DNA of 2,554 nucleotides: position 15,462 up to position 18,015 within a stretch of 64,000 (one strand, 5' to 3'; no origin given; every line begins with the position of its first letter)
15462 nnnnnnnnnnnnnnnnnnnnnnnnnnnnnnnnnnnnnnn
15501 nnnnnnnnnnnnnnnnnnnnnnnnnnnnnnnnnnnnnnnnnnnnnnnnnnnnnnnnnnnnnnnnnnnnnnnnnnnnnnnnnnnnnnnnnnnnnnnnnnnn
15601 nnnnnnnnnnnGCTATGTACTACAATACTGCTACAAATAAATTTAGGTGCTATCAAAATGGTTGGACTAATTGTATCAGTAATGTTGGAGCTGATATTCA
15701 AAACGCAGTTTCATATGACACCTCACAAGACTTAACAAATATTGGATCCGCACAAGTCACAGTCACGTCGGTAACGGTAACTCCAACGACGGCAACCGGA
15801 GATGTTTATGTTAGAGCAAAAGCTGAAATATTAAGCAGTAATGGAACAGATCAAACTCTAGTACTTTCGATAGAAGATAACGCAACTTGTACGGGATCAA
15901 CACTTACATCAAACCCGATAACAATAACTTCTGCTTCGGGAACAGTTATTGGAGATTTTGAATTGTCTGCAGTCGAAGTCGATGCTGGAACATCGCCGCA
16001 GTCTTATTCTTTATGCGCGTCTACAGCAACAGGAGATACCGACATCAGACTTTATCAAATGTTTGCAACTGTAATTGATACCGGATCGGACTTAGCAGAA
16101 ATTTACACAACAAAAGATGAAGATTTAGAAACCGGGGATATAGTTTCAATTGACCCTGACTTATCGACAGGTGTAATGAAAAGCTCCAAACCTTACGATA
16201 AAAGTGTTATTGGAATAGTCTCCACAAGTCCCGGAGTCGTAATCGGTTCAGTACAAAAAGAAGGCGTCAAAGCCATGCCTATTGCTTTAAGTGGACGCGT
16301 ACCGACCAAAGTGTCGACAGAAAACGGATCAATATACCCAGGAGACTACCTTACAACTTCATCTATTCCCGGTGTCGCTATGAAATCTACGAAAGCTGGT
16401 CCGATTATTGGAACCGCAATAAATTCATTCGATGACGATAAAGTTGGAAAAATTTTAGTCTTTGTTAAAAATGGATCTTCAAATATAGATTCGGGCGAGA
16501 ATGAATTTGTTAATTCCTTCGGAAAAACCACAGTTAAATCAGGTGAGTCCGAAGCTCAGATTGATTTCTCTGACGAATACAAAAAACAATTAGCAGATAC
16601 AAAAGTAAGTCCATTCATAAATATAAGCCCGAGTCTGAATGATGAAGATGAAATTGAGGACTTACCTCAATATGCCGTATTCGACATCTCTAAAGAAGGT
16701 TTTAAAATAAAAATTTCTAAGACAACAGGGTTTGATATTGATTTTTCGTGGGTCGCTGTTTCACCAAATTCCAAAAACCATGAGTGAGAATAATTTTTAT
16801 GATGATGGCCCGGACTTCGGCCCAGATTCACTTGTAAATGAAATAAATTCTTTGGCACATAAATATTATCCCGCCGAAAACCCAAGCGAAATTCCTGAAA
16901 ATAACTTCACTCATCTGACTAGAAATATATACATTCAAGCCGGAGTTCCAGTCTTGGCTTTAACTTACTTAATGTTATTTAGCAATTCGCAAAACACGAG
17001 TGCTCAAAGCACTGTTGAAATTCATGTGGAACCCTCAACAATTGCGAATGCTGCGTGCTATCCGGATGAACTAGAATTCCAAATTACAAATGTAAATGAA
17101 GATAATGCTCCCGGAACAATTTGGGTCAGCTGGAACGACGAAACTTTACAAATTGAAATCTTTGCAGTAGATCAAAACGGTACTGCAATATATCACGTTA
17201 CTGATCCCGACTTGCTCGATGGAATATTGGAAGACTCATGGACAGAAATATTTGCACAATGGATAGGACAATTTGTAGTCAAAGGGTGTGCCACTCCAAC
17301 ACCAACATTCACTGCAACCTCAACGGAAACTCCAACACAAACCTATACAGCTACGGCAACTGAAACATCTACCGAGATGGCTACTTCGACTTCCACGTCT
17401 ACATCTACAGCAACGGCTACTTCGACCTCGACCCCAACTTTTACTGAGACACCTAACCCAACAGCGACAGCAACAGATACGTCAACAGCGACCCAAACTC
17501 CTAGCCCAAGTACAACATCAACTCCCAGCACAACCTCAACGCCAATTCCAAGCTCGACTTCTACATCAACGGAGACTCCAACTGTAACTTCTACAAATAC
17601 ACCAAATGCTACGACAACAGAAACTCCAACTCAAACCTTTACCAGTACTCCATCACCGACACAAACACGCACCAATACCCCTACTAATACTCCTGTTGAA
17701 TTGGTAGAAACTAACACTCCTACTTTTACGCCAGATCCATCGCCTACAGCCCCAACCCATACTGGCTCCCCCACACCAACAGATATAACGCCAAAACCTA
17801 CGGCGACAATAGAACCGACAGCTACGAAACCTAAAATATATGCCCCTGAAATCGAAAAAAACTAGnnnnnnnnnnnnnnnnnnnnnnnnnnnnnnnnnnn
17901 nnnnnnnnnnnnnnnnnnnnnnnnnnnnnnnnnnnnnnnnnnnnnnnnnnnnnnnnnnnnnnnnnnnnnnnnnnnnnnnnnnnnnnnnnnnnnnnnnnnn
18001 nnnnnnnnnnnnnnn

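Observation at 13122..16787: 1221-aa protein combining a cytoplasmic MerR-type DNA-binding domain, one TM helix and a ~1100-aa repeat-rich extracellular region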

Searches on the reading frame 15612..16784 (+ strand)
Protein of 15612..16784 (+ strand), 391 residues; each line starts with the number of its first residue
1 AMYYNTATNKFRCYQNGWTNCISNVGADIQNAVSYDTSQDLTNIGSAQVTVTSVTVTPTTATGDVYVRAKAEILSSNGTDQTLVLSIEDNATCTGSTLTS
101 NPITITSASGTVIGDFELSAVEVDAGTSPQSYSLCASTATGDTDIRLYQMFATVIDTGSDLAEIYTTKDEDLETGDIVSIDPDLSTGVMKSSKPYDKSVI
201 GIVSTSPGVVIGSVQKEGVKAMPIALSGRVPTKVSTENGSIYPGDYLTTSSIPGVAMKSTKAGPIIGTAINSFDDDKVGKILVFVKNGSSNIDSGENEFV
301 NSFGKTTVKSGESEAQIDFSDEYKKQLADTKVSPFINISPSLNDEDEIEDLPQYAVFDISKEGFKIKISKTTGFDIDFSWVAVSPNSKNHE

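Call 64: predict_structure(alignment_id=A4)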
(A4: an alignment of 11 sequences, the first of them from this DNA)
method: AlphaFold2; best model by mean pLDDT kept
length: 391 residues; sequences in the alignment: 11
mean_pLDDT: 58.1   pTM: 0.42
mean pLDDT of the five models: 58.1, 55.2, 53.9, 51.8, 51.8
residues with pLDDT >= 90: 21; 70-90: 143; 50-70: 65; < 50: 162
segments of 3 or more residues with pLDDT < 50: 1-3, 16-28, 159-162, 167-300, 388-391
pLDDT, mean of each block of 10 residues (from residue 1): 48 51 43 66 83 84 77 80 89 88 78 82 81 88 81 64 50 40 30 31 26 22 22 26 32 32 33 29 32 31 73 86 76 65 58 76 83 77 54 33
secondary structure, 60 per line:
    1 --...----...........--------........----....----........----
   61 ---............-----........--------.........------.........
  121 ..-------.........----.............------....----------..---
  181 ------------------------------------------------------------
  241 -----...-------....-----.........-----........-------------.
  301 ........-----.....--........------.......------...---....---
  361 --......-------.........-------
elements in order: E3-5 E10-14 H15-20 E29-36 E41-44 E49-56 E64-75 E81-88 E97-105 E112-122 E130-138 E143-155 E162-165 E246-248 E256-259 E265-273 E279-286 E300-308 E314-318 H321-328 E335-341 E354-357 E363-368 E376-384

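Call 67: fold_search(model_id=the predicted structure, library=pdb)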
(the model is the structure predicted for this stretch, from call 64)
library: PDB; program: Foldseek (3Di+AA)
matches with E <= 10: 1671; with E <= 0.001: 65
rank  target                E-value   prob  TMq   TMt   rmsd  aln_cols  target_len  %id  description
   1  9ib7_B                4.8e-05  1.00  0.25  0.62   3.6       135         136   12  Tumor necrosis factor-like lectin PLTL from Photorhabdus laumondii in complex with Blood group B trisaccharide (released 2025-10-29)
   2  4jdo_C                5.0e-05  1.00  0.25  0.42   4.2       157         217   12  Secreted chlamydial protein pgp3, coiled-coil deletion (released 2013-06-05)
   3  9ib9_B                5.9e-05  1.00  0.26  0.64   3.4       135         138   13  Tumor necrosis factor-like lectin PLTL from Photorhabdus laumondii in complex with B Lewis b pentasaccharide (released 2025-10-29)
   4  4jdo_B                7.6e-05  1.00  0.24  0.40   4.1       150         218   13  Secreted chlamydial protein pgp3, coiled-coil deletion (released 2013-06-05)
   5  4jdn_C                7.9e-05  1.00  0.26  0.62   4.8       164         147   12  Secreted Chlamydial Protein PGP3, C-terminal Domain (released 2013-06-05)
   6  4jdo_E                1.0e-04  1.00  0.23  0.39   4.7       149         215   13  Secreted chlamydial protein pgp3, coiled-coil deletion (released 2013-06-05)
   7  6za2_A                1.0e-04  1.00  0.18  0.08  12.2       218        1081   16  Crystal structure of dimeric latent PorU from Porphyromonas gingivalis (released 2021-09-29)
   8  9ib7_A                1.1e-04  1.00  0.25  0.62   3.7       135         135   12  Tumor necrosis factor-like lectin PLTL from Photorhabdus laumondii in complex with Blood group B trisaccharide (released 2025-10-29)
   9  9eul                  1.2e-04  1.00  0.26  0.26   9.0       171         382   12  Cryo-EM structure of Staphylococcus aureus bacteriophage phi812 central spike protein - knob and petal domains (released 2025-04-09)
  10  9ib6                  1.3e-04  1.00  0.26  0.65   3.6       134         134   12  Apo form of Tumor necrosis factor-like lectin PLTL from Photorhabdus laumondii (released 2025-10-29)
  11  4jdn_B                1.4e-04  1.00  0.25  0.61   3.7       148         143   12  Secreted Chlamydial Protein PGP3, C-terminal Domain (released 2013-06-05)
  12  4jdo_A                1.4e-04  1.00  0.24  0.41   4.0       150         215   12  Secreted chlamydial protein pgp3, coiled-coil deletion (released 2013-06-05)
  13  9e7m_Ja               1.5e-04  1.00  0.19  0.11   7.7       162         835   15  In situ cryoEM structure of bacteriophage Ur-lambda tail tip complex (released 2025-11-05)
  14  6gjt_F                1.5e-04  1.00  0.25  0.52   3.8       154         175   12  Chlamydia protein Pgp3 studied at high resolution in a new crystal form (released 2018-07-25)
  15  9ib7_C                1.5e-04  1.00  0.26  0.67   3.3       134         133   15  Tumor necrosis factor-like lectin PLTL from Photorhabdus laumondii in complex with Blood group B trisaccharide (released 2025-10-29)
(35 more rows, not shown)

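Call 81: search_protein_families(library=pfam, alignment_id=A4, max_evalue=0.1)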
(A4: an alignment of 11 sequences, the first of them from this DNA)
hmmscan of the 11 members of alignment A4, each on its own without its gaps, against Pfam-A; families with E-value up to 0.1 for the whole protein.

A. member 1, seq(391 aa): 2 families
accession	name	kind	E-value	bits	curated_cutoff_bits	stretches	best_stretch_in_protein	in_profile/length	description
PF15897.10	DUF4741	-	0.023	15.1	27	1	247-342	45-138/169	Domain of unknown function (DUF4741)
PF09458.16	H_lectin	-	0.035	14.7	24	0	355-383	36-67/67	H-type lectin domain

B. families by the number of members that match (of 11 scanned): 4 families
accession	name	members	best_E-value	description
PF09458.16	H_lectin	11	3.3e-05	H-type lectin domain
PF17961.7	Big_8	2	0.00036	Bacterial Ig domain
PF15897.10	DUF4741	1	0.023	Domain of unknown function (DUF4741)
PF25192.1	DiatomPyrShell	1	0.068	Diatom pyrenoid shell protein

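Call 103: fold_search(model_id=the predicted structure, library=viral)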
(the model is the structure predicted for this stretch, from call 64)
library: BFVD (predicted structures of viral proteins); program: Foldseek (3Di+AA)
matches with E <= 10: 1736; with E <= 0.001: 379
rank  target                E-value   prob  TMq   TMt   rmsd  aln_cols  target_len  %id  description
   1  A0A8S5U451            1.1e-09  1.00  0.26  0.13  25.3       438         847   10  Uncharacterized protein [Siphoviridae sp. ct6GI21]
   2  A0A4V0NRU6            1.2e-07  1.00  0.28  0.64   3.5       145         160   17  Uncharacterized protein [Vibrio phage VP-1]
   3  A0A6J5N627            2.5e-07  1.00  0.27  0.19  24.1       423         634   12  Collagen triple helix repeat [uncultured Caudovirales phage]
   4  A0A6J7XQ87            3.4e-07  1.00  0.29  0.68   3.0       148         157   17  Uncharacterized protein [uncultured Caudovirales phage]
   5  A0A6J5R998            3.4e-07  1.00  0.29  0.66   4.0       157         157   15  Uncharacterized protein [uncultured Caudovirales phage]
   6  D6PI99                4.2e-07  1.00  0.23  0.54   6.3       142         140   15  (no name in the UniProt tables at hand)
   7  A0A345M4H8            4.8e-07  1.00  0.29  0.61   3.7       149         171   11  Uncharacterized protein [Arthrobacter phage Dewayne]
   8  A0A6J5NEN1            5.4e-07  1.00  0.26  0.53   4.7       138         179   20  Uncharacterized protein [uncultured Caudovirales phage]
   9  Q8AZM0                5.4e-07  1.00  0.21  0.09  33.4       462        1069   10  Structural polyprotein [Blotched snakehead virus]
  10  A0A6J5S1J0            5.9e-07  1.00  0.28  0.32   6.3       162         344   16  Uncharacterized protein [uncultured Caudovirales phage]
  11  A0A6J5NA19            5.9e-07  1.00  0.26  0.26   6.1       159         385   15  Uncharacterized protein [uncultured Caudovirales phage]
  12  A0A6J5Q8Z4            1.1e-06  1.00  0.27  0.46   3.5       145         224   16  Uncharacterized protein [uncultured Caudovirales phage]
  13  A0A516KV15            1.6e-06  1.00  0.25  0.38   3.6       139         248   22  Minor tail protein [Microbacterium phage FuzzBuster]
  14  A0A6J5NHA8            1.6e-06  1.00  0.22  0.14  33.1       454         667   12  Collagen triple helix repeat [uncultured Caudovirales phage]
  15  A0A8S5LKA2            1.6e-06  0.99  0.18  0.06  39.5       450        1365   12  Neck appendage protein [Siphoviridae sp. ctcPV5]
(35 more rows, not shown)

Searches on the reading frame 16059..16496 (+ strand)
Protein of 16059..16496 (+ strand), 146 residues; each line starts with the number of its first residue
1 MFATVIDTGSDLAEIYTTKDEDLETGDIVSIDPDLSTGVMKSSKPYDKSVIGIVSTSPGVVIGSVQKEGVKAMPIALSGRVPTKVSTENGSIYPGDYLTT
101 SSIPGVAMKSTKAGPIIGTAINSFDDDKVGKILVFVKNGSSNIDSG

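Call 85: search_solved_structures(query=A6, max_evalue=10, show_alignments=3)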
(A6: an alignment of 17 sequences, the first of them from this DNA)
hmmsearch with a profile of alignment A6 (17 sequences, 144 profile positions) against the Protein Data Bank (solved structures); distinct sequences matched with E-value up to 10: 5.
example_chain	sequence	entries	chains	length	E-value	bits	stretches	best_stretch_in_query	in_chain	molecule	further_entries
6qz9_A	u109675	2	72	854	6.6e-05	25.7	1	6-89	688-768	Pre-neck appendage protein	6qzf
3gqh_A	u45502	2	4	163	0.00036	23.3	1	10-89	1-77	Preneck appendage protein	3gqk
3suc_A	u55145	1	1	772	0.002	20.8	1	6-89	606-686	Preneck appendage protein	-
2bl0_C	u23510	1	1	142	0.34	13.6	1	86-131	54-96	MYOSIN REGULATORY LIGHT CHAIN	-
9flp_A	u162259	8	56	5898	3.4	10.4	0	66-102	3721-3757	The grappling hook protein A in the bacterium Aureispira sp. CCB-QB1 | The grappling hook protein A (GhpA) in the bacterium Aureispira sp. CCB-QB1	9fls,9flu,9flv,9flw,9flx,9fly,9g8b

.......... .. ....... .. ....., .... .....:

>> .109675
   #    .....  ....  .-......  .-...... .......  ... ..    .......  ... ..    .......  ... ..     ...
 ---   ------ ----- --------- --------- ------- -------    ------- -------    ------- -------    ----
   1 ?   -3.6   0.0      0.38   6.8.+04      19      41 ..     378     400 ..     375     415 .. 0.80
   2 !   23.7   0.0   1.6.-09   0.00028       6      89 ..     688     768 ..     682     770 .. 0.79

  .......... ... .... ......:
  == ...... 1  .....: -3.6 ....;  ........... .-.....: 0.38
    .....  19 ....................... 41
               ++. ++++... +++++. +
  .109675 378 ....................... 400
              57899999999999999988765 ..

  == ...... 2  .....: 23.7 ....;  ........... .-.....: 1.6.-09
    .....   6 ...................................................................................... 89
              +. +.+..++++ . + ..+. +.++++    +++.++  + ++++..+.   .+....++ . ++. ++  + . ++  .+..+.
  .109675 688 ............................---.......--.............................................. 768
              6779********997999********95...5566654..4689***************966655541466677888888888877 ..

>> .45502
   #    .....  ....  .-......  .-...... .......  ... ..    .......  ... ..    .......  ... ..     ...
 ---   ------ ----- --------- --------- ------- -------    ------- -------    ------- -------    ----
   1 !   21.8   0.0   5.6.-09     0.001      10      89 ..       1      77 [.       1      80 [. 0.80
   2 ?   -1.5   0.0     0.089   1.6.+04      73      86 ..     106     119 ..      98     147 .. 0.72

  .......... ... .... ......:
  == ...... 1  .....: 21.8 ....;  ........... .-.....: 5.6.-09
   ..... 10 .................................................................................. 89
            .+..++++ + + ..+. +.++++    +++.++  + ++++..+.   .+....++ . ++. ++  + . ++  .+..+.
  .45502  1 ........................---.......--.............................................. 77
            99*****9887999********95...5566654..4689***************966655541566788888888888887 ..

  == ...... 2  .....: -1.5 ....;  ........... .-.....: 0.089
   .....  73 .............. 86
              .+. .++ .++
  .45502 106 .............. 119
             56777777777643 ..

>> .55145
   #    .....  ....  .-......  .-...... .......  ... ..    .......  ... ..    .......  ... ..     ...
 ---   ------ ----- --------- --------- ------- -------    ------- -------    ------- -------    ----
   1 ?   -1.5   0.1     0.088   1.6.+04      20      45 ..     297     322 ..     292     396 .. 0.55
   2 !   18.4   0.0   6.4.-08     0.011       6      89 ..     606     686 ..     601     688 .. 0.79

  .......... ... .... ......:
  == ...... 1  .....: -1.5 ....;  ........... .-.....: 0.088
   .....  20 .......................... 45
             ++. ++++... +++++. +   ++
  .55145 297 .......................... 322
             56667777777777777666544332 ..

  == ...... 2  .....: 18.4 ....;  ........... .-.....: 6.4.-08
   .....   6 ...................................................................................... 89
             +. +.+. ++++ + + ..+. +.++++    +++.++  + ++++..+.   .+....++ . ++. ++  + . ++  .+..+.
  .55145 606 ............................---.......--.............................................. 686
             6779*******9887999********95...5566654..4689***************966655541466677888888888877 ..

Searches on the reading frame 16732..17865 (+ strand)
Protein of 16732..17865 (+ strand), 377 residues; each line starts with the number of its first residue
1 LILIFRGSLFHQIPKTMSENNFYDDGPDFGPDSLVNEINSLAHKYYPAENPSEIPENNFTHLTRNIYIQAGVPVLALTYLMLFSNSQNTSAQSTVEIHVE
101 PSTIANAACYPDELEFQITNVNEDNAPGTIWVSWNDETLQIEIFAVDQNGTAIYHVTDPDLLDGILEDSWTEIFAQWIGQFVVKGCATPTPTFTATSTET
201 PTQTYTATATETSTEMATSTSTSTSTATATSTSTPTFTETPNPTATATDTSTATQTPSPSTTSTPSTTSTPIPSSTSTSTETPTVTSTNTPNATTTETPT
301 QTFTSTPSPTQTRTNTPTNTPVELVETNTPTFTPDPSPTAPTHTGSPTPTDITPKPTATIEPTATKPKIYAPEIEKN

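Call 95: search_protein_families(library=pfam, proteins=[window:16732-17865:+], max_evalue=0.001)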
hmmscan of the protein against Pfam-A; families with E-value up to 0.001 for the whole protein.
window:16732-17865:+ (377 aa): 0 families
